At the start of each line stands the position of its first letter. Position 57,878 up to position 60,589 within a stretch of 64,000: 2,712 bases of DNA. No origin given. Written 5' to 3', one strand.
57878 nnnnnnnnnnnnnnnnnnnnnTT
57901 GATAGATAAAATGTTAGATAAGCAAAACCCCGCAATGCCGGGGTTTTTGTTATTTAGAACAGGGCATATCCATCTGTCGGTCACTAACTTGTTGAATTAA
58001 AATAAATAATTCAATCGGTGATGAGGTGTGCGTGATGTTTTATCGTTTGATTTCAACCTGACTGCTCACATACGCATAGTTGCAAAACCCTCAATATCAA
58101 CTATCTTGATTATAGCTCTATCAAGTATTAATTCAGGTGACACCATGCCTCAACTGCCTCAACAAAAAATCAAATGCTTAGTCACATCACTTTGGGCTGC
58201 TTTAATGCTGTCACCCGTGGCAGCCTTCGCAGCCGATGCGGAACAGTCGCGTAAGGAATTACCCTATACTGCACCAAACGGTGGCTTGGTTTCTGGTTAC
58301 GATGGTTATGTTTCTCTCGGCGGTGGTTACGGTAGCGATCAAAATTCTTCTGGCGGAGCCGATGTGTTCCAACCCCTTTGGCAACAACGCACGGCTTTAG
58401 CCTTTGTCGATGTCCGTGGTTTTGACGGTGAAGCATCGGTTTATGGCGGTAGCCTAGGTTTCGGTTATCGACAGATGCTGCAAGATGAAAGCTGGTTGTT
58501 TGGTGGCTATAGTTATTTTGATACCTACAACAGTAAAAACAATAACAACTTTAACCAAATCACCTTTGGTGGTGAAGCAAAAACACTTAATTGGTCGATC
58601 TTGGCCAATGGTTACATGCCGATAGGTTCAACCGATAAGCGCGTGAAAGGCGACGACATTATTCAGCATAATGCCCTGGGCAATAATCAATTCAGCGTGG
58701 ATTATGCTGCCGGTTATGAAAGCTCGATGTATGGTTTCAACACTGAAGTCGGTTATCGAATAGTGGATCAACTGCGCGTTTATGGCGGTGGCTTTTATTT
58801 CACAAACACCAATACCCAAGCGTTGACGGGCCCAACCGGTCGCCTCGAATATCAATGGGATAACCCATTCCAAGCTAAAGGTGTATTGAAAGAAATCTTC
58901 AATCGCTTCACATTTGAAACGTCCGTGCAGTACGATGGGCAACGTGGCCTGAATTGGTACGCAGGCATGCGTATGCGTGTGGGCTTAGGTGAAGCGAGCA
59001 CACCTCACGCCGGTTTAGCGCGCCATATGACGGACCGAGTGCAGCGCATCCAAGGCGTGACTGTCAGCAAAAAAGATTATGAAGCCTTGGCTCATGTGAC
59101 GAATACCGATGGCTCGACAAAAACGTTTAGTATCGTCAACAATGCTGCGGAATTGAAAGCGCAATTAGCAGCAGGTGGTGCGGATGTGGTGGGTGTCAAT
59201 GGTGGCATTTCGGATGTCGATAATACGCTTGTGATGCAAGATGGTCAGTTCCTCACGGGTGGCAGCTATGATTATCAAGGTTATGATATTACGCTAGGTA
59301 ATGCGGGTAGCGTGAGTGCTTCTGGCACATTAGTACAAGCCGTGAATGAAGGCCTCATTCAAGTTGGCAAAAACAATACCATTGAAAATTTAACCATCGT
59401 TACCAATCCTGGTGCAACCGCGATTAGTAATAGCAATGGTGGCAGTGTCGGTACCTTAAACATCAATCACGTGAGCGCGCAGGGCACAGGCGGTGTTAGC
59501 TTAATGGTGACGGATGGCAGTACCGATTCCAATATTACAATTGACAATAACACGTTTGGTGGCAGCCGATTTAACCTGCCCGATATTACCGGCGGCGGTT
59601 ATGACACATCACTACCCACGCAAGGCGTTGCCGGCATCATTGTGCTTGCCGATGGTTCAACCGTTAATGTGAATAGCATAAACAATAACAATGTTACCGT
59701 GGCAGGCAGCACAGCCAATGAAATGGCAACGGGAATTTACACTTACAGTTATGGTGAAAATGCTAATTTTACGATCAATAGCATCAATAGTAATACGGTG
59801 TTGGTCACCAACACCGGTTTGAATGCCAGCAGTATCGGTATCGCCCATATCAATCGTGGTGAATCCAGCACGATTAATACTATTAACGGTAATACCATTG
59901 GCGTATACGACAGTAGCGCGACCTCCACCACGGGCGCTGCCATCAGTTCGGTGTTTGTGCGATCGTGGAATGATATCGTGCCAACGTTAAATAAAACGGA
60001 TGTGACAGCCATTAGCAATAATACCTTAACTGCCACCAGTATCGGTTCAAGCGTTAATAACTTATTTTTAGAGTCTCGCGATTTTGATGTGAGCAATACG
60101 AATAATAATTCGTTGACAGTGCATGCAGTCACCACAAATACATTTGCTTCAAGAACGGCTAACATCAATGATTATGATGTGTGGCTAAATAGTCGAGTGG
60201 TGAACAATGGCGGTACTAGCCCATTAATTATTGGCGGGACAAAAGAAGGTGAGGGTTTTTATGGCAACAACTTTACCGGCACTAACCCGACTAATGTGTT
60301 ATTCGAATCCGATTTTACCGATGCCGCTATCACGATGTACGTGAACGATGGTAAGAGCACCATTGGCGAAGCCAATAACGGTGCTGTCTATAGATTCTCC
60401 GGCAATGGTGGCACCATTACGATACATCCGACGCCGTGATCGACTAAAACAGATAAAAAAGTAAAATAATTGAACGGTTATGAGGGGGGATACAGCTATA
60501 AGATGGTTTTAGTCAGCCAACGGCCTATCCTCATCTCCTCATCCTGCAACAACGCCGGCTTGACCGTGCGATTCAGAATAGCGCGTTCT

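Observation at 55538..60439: Tandem pair of paralogous surface proteins with an N-terminal putative beta-barrel and a C-terminal parallel beta-helix (inverse-autotransporter-like order)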

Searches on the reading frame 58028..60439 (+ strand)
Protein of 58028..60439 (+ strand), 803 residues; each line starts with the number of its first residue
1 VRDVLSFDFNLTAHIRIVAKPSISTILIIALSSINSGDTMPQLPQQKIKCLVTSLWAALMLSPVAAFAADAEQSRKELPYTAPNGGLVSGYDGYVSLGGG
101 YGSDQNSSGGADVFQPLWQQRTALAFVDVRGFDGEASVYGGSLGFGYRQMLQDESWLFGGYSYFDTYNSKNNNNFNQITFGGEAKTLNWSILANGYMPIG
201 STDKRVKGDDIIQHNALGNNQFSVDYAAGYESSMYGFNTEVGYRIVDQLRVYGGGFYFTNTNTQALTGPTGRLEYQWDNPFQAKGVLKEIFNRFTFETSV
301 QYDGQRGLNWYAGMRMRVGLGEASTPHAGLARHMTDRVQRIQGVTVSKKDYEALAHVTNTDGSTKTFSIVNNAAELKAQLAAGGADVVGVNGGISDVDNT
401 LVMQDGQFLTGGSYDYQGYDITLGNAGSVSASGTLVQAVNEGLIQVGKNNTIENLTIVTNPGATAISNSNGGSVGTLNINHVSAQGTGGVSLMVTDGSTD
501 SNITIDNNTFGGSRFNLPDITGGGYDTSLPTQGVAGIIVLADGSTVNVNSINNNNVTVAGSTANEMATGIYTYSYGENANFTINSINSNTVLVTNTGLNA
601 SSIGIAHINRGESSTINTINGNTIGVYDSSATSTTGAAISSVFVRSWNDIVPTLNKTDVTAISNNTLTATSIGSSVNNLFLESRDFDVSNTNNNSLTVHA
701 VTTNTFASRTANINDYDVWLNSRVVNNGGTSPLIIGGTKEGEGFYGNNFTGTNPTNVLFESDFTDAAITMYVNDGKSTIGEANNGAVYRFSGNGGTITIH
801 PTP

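Call 3: search_protein_families(library=pfam, proteins=[window:58028-60439:+], max_evalue=1)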
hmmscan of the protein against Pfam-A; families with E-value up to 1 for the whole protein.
window:58028-60439:+ (803 aa): 3 families
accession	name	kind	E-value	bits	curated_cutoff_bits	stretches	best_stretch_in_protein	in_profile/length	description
PF11924.14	IAT_beta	-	4.9e-05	23.5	22.3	1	110-210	64-158/279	Inverse autotransporter, beta-domain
PF14315.11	DUF4380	-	0.0016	17.9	29.4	1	653-727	95-164/295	Domain of unknown function (DUF4380)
PF12971.12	NAGLU_N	-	0.15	12.3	28.3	1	548-573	34-58/82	Alpha-N-acetylglucosaminidase (NAGLU) N-terminal domain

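Call 4: search_protein_families(library=ncbifam, proteins=[window:58028-60439:+], max_evalue=1)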
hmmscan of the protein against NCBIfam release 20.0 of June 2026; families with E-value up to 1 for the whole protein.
window:58028-60439:+ (803 aa): 0 families

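Call 7: search_solved_structures(query=window:58145-60439:+, max_evalue=10, show_alignments=2)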
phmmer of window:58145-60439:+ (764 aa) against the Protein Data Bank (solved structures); distinct sequences matched with E-value up to 10: 0.
